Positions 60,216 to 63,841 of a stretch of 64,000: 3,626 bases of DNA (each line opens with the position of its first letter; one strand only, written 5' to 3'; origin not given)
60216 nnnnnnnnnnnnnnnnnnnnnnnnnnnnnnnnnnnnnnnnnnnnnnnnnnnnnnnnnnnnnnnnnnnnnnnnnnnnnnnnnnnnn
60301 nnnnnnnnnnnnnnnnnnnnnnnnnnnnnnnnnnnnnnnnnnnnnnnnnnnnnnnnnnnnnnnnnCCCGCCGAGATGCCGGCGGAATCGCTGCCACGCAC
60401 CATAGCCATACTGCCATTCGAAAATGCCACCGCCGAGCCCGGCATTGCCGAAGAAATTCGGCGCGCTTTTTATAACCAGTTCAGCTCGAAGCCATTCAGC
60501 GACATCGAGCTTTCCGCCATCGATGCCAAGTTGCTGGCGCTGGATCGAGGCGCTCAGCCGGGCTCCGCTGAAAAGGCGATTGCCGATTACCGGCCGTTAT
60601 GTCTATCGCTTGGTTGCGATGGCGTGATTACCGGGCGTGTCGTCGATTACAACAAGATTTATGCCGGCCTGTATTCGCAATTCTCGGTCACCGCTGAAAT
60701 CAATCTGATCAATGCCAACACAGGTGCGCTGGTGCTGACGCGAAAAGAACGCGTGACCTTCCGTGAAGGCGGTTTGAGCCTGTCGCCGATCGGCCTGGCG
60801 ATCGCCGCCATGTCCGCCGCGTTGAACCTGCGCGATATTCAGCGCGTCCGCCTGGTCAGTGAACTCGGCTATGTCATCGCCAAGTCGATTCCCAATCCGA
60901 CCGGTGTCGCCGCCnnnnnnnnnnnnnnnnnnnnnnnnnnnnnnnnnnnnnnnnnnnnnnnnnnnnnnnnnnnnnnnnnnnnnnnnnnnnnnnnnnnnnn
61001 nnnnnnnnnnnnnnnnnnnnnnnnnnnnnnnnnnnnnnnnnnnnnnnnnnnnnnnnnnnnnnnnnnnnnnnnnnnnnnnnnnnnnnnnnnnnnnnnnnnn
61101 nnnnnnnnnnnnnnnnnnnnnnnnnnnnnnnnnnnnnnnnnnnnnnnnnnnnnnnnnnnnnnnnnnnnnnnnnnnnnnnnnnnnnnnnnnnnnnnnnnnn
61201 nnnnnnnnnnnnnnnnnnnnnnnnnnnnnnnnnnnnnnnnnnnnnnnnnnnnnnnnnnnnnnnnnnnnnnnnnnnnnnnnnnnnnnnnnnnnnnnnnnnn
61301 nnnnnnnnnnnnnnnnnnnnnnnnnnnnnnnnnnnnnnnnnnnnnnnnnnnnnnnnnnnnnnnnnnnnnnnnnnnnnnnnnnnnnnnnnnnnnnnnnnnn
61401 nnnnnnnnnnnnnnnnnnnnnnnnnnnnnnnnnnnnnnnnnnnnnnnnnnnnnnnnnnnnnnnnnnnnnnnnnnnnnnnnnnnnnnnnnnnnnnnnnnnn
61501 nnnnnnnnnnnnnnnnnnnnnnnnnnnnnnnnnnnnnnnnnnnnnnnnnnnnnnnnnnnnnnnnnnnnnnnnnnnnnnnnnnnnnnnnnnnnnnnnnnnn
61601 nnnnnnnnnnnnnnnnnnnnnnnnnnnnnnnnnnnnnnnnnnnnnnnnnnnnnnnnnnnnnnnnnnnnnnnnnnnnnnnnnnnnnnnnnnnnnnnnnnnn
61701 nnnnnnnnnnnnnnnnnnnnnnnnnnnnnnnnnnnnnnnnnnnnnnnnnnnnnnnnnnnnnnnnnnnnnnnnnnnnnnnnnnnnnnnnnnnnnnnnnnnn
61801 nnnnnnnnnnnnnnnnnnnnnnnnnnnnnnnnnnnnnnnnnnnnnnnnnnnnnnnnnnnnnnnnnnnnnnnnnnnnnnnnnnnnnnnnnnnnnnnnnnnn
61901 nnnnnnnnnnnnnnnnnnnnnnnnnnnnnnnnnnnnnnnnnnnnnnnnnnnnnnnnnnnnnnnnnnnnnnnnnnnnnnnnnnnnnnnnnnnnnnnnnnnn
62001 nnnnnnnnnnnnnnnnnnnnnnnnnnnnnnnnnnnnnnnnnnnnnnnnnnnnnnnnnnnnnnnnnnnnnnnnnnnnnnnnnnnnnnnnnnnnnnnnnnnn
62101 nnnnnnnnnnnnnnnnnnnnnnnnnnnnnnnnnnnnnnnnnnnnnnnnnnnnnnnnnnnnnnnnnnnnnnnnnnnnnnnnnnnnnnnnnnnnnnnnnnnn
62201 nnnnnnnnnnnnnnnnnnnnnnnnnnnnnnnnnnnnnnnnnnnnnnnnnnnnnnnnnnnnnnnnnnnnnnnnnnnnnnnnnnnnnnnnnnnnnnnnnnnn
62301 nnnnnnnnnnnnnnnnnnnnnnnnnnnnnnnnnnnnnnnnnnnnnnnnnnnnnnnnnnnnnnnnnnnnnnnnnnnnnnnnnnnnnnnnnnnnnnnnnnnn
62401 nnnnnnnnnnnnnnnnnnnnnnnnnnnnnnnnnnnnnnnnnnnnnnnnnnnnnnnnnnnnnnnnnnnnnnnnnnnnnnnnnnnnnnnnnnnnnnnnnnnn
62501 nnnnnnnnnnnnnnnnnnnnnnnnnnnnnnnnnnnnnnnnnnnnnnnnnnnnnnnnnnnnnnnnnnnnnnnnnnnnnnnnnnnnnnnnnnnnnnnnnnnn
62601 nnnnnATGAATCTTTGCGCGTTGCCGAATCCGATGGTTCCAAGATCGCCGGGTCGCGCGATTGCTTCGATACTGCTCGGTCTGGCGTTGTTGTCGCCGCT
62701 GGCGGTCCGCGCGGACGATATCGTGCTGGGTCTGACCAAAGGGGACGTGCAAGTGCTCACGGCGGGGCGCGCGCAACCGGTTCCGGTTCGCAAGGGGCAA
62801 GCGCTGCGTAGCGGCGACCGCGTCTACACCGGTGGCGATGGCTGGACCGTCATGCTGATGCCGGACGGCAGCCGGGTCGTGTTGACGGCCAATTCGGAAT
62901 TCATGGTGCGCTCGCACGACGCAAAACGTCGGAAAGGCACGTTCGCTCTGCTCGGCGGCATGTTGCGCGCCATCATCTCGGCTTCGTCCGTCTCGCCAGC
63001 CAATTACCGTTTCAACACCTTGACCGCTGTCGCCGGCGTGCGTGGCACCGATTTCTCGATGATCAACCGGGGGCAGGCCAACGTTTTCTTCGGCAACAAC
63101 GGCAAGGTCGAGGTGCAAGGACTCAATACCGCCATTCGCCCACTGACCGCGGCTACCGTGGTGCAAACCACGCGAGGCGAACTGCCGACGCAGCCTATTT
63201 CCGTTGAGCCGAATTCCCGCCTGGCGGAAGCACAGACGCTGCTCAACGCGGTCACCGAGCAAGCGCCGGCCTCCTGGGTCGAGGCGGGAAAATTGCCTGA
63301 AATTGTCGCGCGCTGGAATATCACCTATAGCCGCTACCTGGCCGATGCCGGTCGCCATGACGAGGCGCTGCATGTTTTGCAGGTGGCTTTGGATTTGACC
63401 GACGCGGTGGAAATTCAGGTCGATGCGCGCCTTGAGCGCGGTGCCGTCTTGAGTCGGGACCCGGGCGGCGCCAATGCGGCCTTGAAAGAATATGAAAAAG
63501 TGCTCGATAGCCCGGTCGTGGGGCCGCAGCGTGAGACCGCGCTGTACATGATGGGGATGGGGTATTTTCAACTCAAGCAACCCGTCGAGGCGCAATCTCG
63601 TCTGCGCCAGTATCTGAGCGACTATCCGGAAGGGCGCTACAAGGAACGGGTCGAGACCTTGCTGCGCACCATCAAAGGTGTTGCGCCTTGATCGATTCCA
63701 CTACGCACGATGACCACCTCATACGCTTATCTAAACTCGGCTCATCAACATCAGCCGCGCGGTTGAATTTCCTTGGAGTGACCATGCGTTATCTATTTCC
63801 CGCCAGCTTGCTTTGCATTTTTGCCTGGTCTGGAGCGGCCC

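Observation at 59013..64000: Second locus re-using the same domain vocabulary, including an 800+ aa LpoB/GNA1162-like-FN3-beta-helix-TPR fusion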

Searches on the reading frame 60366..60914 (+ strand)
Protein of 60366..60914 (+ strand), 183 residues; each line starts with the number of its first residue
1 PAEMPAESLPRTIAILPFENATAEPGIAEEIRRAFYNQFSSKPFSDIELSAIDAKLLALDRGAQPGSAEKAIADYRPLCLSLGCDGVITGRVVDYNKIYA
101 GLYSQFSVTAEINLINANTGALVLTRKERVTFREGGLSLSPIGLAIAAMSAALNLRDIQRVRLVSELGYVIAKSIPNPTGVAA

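Call 75: search_solved_structures(query=A5, max_evalue=10, show_alignments=1)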
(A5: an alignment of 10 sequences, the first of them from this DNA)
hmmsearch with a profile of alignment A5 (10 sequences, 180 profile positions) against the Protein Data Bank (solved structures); distinct sequences matched with E-value up to 10: 2.
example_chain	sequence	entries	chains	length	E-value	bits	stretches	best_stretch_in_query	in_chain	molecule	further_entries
4hrv_A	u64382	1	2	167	5.3e-05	25.8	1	7-147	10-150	Putative lipoprotein GNA1162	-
9l08_A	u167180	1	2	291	7.9e-05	25.2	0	42-83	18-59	Covalently Connected Cytochrome c555 trimer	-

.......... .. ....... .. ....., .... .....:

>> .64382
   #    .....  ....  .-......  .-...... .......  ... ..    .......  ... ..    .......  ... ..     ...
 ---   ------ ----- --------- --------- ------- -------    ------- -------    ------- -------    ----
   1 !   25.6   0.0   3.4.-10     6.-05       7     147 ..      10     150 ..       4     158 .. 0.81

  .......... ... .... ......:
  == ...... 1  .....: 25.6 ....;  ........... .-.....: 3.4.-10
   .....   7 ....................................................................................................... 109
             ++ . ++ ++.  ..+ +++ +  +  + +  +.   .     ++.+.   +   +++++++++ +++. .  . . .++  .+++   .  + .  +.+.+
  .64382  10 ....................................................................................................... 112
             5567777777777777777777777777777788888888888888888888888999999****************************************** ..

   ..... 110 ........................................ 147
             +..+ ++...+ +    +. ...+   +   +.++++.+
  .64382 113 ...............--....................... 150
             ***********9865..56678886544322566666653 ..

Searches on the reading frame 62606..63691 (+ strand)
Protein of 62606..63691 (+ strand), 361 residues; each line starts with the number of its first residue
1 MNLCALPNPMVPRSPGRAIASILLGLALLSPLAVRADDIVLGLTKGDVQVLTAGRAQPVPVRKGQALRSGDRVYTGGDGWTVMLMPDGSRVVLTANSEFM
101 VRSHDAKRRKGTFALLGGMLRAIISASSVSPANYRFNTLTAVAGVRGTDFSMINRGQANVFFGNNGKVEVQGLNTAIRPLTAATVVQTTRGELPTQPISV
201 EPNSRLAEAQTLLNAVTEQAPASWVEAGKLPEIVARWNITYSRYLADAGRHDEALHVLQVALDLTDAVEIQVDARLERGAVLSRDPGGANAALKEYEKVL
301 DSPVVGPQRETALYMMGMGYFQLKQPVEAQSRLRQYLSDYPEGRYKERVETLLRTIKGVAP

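Call 5: search_protein_families(library=pfam, proteins=[window:62606-63691:+], max_evalue=0.1)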
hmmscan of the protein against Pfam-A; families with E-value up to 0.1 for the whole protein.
window:62606-63691:+ (361 aa): 6 families
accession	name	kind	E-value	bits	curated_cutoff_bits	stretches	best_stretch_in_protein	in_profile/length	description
PF04773.18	FecR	-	2.4e-11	44.3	24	1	71-160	1-88/97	FecR protein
PF14559.12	TPR_19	-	1.3e-05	25.8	25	0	290-346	8-62/68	Tetratricopeptide repeat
PF13174.12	TPR_6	-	6.8e-05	23.7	26.3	1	312-342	2-32/33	Tetratricopeptide repeat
PF13428.12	TPR_14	-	0.00029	21.7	23.5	0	312-342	3-33/44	Tetratricopeptide repeat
PF13424.12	TPR_12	-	0.00041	20.9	30.1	0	234-264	44-74/77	Tetratricopeptide repeat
PF07719.23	TPR_2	-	0.00083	19.7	27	0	312-341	3-32/34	Tetratricopeptide repeat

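Call 6: search_protein_families(library=ncbifam, proteins=[window:62606-63691:+], max_evalue=0.1)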
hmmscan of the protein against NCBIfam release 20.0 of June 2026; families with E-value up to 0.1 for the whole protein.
window:62606-63691:+ (361 aa): 10 families
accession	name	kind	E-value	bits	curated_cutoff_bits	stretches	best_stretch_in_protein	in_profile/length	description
NF047849.1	Lsa33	exception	3.2e-06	26.5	420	1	40-218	31-214/310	surface adhesin Lsa33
NF033165.1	lipo_LipL45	exception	1.5e-05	24.2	350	1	62-156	62-157/391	lipoprotein LipL45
NF052312.1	T9SS_PorW_SprE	equivalog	0.00058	18.6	250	1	308-349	543-585/716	type IX secretion system periplasmic lipoprotein PorW/SprE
NF033682.1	retention_LapA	subfamily_domain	0.00067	19.9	50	1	44-104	9-68/145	retention module-containing protein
TIGR03302.1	OM_YfiO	subfamily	0.0032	17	81.4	1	287-347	47-107/239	outer membrane protein assembly factor BamD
TIGR02795.1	tol_pal_ybgF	equivalog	0.0071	16.9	90.1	1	287-343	53-109/119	tol-pal system protein YbgF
TIGR02917.1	PEP_TPR_lipo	equivalog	0.016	13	312.2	1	306-348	291-333/899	XrtA/PEP-CTERM system TPR-repeat protein PrsT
NF053584.1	T4P_rel_PA5441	subfamily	0.024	13.3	300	1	328-356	276-304/727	PA5441 family protein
NF040959.1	MamA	equivalog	0.054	12.9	200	1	242-342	44-137/204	magnetosome protein MamA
NF038194.1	AlgK_TPR_lipo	equivalog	0.064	11.9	700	0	207-230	249-272/448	alginate biosynthesis TPR repeat lipoprotein AlgK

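Call 9: find_encoding_contigs(protein=window:62606-63691:+, flank=10000, max_places=6)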
Protein window:62606-63691:+ (361 aa): 2 contigs read that carry it; 2 places shown.
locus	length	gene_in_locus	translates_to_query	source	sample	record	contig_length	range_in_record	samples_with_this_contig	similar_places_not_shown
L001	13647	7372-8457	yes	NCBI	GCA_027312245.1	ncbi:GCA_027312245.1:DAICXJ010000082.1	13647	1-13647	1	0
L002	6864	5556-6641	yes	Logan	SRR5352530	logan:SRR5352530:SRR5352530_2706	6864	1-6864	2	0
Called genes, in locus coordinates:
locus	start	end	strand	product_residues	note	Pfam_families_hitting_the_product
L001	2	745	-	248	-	?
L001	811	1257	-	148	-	PF03100:CcmE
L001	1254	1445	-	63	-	PF04995:CcmD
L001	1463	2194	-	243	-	PF01578:Cytochrom_C_asm, PF27518:CcmC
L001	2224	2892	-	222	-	PF03379:CcmB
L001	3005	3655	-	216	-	PF00005:ABC_tran, PF13304:AAA_21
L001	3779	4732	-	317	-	-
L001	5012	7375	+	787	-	PF07719:TPR_2 (faint), PF13432:TPR_16 (faint), PF05048:NosD (weak), PF13229:Beta_helix (weak)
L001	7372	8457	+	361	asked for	PF04773:FecR, PF13174:TPR_6 (faint), PF14559:TPR_19 (faint)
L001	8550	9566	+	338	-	-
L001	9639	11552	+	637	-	-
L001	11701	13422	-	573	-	PF14537:Cytochrom_c3_2 (faint), PF02335:Cytochrom_C552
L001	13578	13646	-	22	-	?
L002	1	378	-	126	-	?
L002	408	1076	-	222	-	PF03379:CcmB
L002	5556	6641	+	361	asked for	PF04773:FecR, PF13174:TPR_6 (faint), PF14559:TPR_19 (faint)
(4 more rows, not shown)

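Call 12: search_protein_families(library=pfam, proteins=[L001:8550-9566:+, L001:9639-11552:+, L001:11701-13422:-], max_evalue=1)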
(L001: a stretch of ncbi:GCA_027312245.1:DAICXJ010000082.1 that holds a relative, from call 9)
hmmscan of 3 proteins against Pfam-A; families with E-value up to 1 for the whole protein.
L001:8550-9566:+ (338 aa): 1 family
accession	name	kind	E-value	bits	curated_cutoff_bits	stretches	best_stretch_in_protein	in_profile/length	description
PF16548.10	FlgT_N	-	0.00037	21.4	28.8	1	33-118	4-86/87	Flagellar assembly protein T, N-terminal domain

L001:9639-11552:+ (637 aa): 3 families
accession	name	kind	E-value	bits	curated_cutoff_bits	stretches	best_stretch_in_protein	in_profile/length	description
PF01391.23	Collagen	-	0.0062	16.7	27.2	1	374-422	7-53/60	Collagen triple helix repeat (20 copies)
PF22959.3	Ig_NUP210_15th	-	0.014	15.4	27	1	161-217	27-83/102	NUP210 Ig-like domain 15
PF18957.6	RibLong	-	0.13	13.6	27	0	83-116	45-79/93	Long Rib domain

L001:11701-13422:- (573 aa): 7 families
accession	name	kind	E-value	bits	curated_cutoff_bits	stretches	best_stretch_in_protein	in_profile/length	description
PF02335.20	Cytochrom_C552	-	4.5e-52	177.9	24.1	2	206-564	72-386/438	Cytochrome c552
PF14537.11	Cytochrom_c3_2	-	5e-09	36.9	25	2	416-469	2-43/79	Cytochrome c3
PF22113.1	Mtrc-MtrF_II-IV_dom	-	3.1e-05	24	30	2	48-86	4-43/176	Outer membrane cytochrome MtrC/MtrF-like, domains II/IV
PF09699.15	Paired_CXXCH_1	-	0.00045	20.3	20.6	0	326-342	23-38/41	Doubled CXXCH motif (Paired_CXXCH_1)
PF14522.11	Cytochrome_C7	-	0.001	19.3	24.8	3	413-465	5-54/67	Cytochrome c7 and related cytochrome c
PF03264.19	Cytochrom_NNT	-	0.0044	17.2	24.1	1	396-461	101-166/174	NapC/NirT cytochrome c family, N-terminal region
PF13435.11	Cytochrome_C554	-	0.17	13.3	20.8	1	105-132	1-28/84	Cytochrome c554 and c-prime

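Call 40: search_solved_structures(query=window:62606-63691:+, max_evalue=1, show_alignments=2)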
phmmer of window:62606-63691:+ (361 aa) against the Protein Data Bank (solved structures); distinct sequences matched with E-value up to 1: 6.
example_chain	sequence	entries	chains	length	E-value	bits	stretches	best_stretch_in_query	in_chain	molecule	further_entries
9n2d_F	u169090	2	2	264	0.05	16.3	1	280-344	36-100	Bam D | DNA uptake lipoprotein-like protein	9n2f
9hiv_D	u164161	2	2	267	0.34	13.5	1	308-348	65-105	Lipoprotein protein, putative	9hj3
9vyg_n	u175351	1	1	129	0.5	13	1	214-281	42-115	Tail spike protein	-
9vyg_m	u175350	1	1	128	0.59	12.7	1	214-280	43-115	Tail spike protein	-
9vyg_o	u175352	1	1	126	0.63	12.6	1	214-281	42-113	Tail spike protein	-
8glv_Lf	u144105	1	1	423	0.82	12.3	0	235-325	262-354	Subunit of axonemal inner dynein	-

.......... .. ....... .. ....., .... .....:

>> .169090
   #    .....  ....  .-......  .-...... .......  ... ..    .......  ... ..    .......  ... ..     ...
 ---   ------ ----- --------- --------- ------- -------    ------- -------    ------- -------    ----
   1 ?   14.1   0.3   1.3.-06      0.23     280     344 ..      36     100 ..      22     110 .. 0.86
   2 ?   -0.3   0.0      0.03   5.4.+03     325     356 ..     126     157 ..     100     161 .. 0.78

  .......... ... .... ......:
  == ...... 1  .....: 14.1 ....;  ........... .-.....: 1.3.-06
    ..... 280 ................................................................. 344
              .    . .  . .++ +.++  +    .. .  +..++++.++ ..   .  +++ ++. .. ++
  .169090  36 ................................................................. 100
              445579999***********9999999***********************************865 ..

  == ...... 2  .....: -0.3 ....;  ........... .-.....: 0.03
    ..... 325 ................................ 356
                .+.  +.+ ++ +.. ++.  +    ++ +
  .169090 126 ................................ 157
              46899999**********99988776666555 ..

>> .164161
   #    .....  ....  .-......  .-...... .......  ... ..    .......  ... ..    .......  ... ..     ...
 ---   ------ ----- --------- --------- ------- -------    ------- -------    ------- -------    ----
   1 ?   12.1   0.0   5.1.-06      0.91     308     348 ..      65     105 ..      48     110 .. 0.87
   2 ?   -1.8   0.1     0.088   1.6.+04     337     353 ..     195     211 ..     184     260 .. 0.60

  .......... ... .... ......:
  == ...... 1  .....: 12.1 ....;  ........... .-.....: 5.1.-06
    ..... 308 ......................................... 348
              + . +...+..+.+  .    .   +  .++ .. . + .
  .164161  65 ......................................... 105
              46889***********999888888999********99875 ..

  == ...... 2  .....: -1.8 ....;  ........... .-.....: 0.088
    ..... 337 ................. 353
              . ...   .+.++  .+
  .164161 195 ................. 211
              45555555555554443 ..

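Call 42: search_solved_structures(query=L001:8550-9566:+, max_evalue=10, show_alignments=1)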
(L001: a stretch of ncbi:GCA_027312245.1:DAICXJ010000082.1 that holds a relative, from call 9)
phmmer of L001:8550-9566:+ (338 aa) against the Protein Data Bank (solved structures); distinct sequences matched with E-value up to 10: 2.
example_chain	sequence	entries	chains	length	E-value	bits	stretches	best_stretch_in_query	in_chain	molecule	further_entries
7exs_A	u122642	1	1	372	0.07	15.8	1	187-252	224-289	Sarcosine oxidase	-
1ux8_A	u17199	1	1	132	1.7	11.2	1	241-286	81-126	YJBI PROTEIN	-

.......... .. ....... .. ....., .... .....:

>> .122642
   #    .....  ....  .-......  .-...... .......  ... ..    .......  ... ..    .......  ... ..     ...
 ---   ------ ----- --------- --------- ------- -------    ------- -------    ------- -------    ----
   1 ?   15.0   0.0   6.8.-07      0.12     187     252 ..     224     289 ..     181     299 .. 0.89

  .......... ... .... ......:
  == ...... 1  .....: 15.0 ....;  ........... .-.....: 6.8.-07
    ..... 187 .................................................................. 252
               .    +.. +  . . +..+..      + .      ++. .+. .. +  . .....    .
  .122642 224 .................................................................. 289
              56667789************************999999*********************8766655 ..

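Call 43: search_solved_structures(query=L001:9639-11552:+, max_evalue=10)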
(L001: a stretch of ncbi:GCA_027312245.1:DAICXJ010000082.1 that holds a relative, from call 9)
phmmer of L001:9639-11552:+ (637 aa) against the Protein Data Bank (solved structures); distinct sequences matched with E-value up to 10: 23.
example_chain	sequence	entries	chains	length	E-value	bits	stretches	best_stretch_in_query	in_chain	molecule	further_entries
5mio_C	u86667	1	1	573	0.006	18.5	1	415-523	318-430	Kinesin-like protein KIF2C,KIF2C FUSED TO A DARPIN,KIF2C FUSED TO A DARPIN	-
9ymg_C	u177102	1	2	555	0.017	17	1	485-522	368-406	Kinesin-like protein KIF18A, DARPin fusion protein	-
9ot8_A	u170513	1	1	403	0.06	15.2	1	459-515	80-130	FN3con-9 - FN3con-41 fusion,Galectin-3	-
2l6h_A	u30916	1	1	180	0.062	15.2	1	467-514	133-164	Focal adhesion kinase 1, linker, Paxillin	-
9n7g_A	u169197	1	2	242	0.25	13.2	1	464-516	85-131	Protein S100-A7 FN3 chimera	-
7rga_A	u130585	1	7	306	0.37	12.6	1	452-513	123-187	nano CLostridial Antibody Mimetic Protein 3 VHH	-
7k5k_A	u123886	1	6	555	0.64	11.8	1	495-526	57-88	M17 leucyl aminopeptidase, putative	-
5x83_A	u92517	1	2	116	0.87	11.4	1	478-513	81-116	Netrin receptor DCC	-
9hy4_A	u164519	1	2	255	0.96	11.3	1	538-564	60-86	H-2 class I histocompatibility antigen, D-B alpha chain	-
9eov_A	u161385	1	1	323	1.1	11.1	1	395-487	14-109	Extracellular iron oxide respiratory system surface decaheme cytochrome c component MtrC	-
7xez_A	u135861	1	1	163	1.7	10.4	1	499-521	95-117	Histone acetyltransferase p300,NUT family member 1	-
7rg7_A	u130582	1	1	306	2.4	9.9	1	456-512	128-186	nano CLostridial Antibody Mimetic Protein 8 VHH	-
7zq8_A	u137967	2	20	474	2.9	9.6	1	494-560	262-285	VelcroVax tandem HBcAg with SUMO-Affimer inserted at MIR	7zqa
3aeu_B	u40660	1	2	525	3.3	9.5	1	552-592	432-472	Light-independent protochlorophyllide reductase subunit B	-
3aek_B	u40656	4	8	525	3.3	9.5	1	552-592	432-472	Light-independent protochlorophyllide reductase subunit B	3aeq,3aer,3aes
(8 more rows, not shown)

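Call 90: search_protein_families(library=padloc, proteins=[window:62606-63691:+, L001:8550-9566:+, L001:9639-11552:+], max_evalue=0.01)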
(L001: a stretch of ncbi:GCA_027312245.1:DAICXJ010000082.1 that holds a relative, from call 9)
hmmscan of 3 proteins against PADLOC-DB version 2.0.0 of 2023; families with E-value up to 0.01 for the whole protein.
window:62606-63691:+ (361 aa): 0 families

L001:8550-9566:+ (338 aa): 0 families

L001:9639-11552:+ (637 aa): 0 families
